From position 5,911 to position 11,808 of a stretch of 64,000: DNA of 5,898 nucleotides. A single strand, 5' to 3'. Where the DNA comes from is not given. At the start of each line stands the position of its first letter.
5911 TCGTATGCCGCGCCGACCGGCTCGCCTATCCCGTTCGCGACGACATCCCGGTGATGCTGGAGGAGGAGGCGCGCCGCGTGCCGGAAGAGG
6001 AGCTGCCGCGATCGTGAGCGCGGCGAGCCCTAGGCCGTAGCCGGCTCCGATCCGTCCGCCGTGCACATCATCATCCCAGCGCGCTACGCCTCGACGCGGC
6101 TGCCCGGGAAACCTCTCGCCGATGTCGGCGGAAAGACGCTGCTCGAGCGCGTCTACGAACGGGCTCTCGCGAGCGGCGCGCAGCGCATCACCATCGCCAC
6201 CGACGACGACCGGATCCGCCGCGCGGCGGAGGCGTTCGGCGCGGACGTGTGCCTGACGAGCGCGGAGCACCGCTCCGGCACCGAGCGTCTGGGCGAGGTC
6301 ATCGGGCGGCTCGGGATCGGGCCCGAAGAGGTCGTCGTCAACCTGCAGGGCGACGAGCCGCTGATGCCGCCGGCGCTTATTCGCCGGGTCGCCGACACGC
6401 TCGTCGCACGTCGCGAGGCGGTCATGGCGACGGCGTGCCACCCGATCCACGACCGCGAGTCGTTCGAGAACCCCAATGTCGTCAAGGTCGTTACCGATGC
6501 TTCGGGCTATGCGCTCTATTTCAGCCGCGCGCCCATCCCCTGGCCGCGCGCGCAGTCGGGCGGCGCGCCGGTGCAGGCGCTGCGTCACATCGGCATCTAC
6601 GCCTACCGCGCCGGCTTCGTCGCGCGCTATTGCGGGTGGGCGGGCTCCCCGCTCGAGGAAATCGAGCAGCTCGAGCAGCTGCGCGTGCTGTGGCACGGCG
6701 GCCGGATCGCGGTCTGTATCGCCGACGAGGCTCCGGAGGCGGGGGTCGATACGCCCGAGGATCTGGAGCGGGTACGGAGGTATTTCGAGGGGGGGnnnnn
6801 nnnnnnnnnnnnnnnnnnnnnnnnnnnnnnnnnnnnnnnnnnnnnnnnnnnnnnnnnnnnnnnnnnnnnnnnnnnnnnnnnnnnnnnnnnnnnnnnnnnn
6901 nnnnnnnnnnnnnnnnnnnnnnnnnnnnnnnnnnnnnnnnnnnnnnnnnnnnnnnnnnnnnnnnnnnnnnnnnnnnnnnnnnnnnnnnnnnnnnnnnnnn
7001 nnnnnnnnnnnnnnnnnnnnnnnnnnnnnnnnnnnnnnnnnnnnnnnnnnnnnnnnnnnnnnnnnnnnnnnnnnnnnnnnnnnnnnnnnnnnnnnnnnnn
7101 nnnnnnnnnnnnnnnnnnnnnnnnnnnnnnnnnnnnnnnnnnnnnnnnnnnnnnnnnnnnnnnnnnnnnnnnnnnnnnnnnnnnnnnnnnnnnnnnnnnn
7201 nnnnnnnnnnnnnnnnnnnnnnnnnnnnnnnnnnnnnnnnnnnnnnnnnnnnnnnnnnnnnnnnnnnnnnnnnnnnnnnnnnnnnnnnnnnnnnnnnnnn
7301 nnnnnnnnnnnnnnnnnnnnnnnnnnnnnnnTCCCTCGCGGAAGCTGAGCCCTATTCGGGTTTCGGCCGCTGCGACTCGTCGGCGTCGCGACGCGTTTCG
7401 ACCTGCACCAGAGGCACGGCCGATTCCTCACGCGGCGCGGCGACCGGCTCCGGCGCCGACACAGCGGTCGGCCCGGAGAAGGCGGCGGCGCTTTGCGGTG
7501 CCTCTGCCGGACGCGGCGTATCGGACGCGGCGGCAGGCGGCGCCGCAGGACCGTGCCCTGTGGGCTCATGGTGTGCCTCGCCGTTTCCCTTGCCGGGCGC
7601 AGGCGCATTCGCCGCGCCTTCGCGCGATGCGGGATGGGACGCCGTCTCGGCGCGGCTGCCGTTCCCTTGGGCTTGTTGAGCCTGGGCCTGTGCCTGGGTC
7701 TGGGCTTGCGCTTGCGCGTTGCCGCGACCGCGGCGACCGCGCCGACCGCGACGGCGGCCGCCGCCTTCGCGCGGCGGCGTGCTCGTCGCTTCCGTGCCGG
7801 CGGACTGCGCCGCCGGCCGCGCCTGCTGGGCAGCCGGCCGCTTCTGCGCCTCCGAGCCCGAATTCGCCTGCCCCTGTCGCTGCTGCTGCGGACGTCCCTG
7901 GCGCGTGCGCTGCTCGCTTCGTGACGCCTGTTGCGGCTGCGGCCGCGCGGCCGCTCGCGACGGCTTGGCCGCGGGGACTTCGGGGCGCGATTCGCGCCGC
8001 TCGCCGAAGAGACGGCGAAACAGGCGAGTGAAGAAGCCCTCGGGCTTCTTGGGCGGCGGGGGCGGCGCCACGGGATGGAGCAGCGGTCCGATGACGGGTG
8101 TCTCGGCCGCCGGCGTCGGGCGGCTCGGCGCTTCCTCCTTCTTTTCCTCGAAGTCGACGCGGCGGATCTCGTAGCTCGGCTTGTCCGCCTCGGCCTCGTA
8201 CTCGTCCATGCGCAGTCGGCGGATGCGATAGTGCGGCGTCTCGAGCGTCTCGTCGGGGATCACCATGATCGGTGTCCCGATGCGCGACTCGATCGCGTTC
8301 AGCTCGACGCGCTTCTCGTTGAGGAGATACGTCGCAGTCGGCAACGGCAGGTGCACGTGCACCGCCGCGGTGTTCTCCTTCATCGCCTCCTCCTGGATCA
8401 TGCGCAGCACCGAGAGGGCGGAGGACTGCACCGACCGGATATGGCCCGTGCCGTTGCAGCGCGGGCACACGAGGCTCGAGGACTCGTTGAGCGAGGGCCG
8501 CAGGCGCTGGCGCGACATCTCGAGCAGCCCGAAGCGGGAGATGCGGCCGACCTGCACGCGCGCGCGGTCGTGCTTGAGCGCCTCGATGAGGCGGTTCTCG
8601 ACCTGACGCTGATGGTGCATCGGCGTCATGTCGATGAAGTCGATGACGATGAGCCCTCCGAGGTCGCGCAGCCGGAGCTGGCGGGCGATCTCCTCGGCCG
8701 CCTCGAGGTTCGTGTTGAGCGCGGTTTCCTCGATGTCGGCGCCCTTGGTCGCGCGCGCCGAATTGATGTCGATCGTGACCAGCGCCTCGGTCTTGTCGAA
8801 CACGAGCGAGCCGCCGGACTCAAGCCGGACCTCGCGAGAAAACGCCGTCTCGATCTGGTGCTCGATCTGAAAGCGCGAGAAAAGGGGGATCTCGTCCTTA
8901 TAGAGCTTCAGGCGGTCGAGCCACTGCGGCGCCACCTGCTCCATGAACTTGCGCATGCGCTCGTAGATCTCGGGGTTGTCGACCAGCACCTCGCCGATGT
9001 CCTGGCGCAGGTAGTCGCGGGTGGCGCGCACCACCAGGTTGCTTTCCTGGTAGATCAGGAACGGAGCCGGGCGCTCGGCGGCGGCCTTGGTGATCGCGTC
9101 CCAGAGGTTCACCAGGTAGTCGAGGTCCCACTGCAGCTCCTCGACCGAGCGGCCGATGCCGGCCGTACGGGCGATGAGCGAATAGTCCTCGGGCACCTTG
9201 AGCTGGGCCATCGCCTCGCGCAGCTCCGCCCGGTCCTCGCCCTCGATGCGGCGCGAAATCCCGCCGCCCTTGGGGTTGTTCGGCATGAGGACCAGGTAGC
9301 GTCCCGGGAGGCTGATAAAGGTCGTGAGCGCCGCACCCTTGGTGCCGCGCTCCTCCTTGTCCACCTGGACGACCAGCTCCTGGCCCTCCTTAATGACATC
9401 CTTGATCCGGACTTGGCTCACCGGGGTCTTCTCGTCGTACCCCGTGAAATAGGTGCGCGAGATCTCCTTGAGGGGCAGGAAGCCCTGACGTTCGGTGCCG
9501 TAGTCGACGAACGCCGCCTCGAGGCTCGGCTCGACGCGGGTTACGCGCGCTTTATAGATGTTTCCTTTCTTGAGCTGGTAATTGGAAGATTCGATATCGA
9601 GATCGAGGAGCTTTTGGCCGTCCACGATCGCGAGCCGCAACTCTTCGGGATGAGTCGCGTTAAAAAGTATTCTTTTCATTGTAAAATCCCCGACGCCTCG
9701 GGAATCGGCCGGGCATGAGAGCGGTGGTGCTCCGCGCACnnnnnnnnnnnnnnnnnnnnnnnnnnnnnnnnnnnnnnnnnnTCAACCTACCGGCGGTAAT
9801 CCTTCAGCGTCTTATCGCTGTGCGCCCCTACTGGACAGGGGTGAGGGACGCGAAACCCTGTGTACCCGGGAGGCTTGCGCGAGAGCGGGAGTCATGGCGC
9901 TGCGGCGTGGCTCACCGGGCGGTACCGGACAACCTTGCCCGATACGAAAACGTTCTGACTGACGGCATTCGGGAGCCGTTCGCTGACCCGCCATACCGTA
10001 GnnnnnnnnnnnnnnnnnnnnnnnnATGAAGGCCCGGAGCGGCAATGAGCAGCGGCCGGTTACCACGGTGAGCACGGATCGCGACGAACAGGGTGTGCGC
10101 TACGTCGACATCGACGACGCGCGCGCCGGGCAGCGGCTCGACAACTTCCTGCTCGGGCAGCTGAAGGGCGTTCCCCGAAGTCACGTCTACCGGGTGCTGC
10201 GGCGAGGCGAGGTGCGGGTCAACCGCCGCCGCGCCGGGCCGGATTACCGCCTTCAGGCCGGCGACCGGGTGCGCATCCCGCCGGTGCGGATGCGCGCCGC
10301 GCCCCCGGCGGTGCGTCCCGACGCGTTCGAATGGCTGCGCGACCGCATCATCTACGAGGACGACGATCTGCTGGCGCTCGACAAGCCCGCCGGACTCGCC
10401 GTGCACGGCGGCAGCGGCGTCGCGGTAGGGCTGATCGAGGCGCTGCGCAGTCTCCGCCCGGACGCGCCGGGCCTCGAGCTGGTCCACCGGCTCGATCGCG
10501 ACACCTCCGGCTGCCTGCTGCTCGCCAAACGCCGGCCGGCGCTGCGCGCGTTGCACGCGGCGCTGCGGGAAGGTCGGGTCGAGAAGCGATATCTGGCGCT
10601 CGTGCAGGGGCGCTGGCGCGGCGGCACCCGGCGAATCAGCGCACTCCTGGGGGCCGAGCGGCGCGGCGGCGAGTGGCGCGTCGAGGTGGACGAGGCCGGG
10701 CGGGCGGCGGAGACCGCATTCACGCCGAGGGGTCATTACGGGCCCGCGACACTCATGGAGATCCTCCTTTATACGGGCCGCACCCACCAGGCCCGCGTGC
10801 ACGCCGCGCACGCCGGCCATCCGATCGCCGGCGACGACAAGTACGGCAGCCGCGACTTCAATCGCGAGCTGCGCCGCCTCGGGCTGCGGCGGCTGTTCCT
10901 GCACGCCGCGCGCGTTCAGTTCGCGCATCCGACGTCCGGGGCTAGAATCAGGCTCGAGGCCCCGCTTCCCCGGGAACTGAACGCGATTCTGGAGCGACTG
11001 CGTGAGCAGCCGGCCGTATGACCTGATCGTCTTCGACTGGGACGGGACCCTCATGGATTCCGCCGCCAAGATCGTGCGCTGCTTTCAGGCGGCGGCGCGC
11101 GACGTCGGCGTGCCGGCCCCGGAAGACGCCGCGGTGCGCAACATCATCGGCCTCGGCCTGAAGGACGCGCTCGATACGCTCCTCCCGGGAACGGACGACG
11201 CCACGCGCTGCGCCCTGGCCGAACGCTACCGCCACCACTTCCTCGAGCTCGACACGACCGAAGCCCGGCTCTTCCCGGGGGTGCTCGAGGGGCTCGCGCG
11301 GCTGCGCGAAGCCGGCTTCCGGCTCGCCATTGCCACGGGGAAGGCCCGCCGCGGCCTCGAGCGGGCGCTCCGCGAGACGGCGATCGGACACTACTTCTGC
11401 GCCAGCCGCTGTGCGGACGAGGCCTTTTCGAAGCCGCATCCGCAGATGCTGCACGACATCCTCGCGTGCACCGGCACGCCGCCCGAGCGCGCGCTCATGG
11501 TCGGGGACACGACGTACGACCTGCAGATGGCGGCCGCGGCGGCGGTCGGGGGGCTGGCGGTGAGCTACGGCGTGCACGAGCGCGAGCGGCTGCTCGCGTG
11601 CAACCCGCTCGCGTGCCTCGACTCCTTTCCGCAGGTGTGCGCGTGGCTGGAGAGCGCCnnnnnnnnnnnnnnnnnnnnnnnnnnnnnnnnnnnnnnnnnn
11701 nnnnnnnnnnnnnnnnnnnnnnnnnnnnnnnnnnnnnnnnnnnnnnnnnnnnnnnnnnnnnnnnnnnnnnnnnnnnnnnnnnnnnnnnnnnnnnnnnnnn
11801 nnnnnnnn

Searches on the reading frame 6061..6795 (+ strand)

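Call 84: search_protein_families(library=pfam, proteins=[window:6061-6795:+], max_evalue=0.0001)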
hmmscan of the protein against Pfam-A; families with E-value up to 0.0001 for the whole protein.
window:6061-6795:+ (245 aa): 2 families
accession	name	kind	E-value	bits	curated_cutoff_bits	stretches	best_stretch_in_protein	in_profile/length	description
PF02348.25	CTP_transf_3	-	1.4e-62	211.7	22.6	1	3-216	2-217/217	Cytidylyltransferase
PF12804.13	NTP_transf_3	-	7.1e-11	43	27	1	17-125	16-122/160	MobA-like NTP transferase domain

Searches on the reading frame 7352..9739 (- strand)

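Call 84: search_protein_families(library=pfam, proteins=[window:7352-9739:-], max_evalue=0.0001)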
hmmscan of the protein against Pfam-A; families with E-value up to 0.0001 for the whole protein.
window:7352-9739:- (795 aa): 3 families
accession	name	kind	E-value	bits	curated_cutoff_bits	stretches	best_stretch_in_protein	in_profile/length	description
PF10150.14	RNase_E_G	-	7.6e-102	340.8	25.5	1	143-412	1-269/270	Ribonuclease E/G family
PF20833.2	RNase_E_G_Thio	-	3.8e-33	113.9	26.8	1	424-508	1-85/86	RNase E/G, Thioredoxin-like domain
PF00575.29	S1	-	4.1e-12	46.7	22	1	56-140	2-73/74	S1 RNA binding domain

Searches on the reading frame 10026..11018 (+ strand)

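Call 84: search_protein_families(library=pfam, proteins=[window:10026-11018:+], max_evalue=0.0001)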
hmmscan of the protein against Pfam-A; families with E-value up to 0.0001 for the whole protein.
window:10026-11018:+ (331 aa): 2 families
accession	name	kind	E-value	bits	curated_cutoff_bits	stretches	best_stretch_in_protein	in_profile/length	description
PF00849.27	PseudoU_synth_2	-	3.2e-24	86.3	26.8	1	114-262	1-152/152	RNA pseudouridylate synthase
PF01479.30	S4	-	3.4e-08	33.5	22.8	1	36-82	1-48/48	S4 domain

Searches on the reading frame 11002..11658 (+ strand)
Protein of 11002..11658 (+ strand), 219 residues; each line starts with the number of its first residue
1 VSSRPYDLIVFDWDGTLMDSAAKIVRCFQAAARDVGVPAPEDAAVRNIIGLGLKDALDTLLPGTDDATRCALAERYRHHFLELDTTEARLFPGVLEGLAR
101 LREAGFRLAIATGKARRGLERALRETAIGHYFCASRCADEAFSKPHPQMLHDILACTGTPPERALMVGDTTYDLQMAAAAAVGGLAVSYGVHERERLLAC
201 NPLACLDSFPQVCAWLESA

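Call 84: search_protein_families(library=pfam, proteins=[window:11002-11658:+], max_evalue=0.0001)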
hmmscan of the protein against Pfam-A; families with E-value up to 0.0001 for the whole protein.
window:11002-11658:+ (219 aa): 4 families
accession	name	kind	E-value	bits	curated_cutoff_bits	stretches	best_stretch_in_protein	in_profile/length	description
PF13419.12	HAD_2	-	1.4e-32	113.7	23.8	1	9-183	1-174/178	Haloacid dehalogenase-like hydrolase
PF00702.32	Hydrolase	-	4.3e-29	102.7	26.4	1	6-180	1-190/191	haloacid dehalogenase-like hydrolase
PF12710.13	HAD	-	1.3e-11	45.7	27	1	9-177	1-188/189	haloacid dehalogenase-like hydrolase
PF13242.12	Hydrolase_like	-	6.6e-11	42.4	22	1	143-209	3-72/75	HAD-hyrolase-like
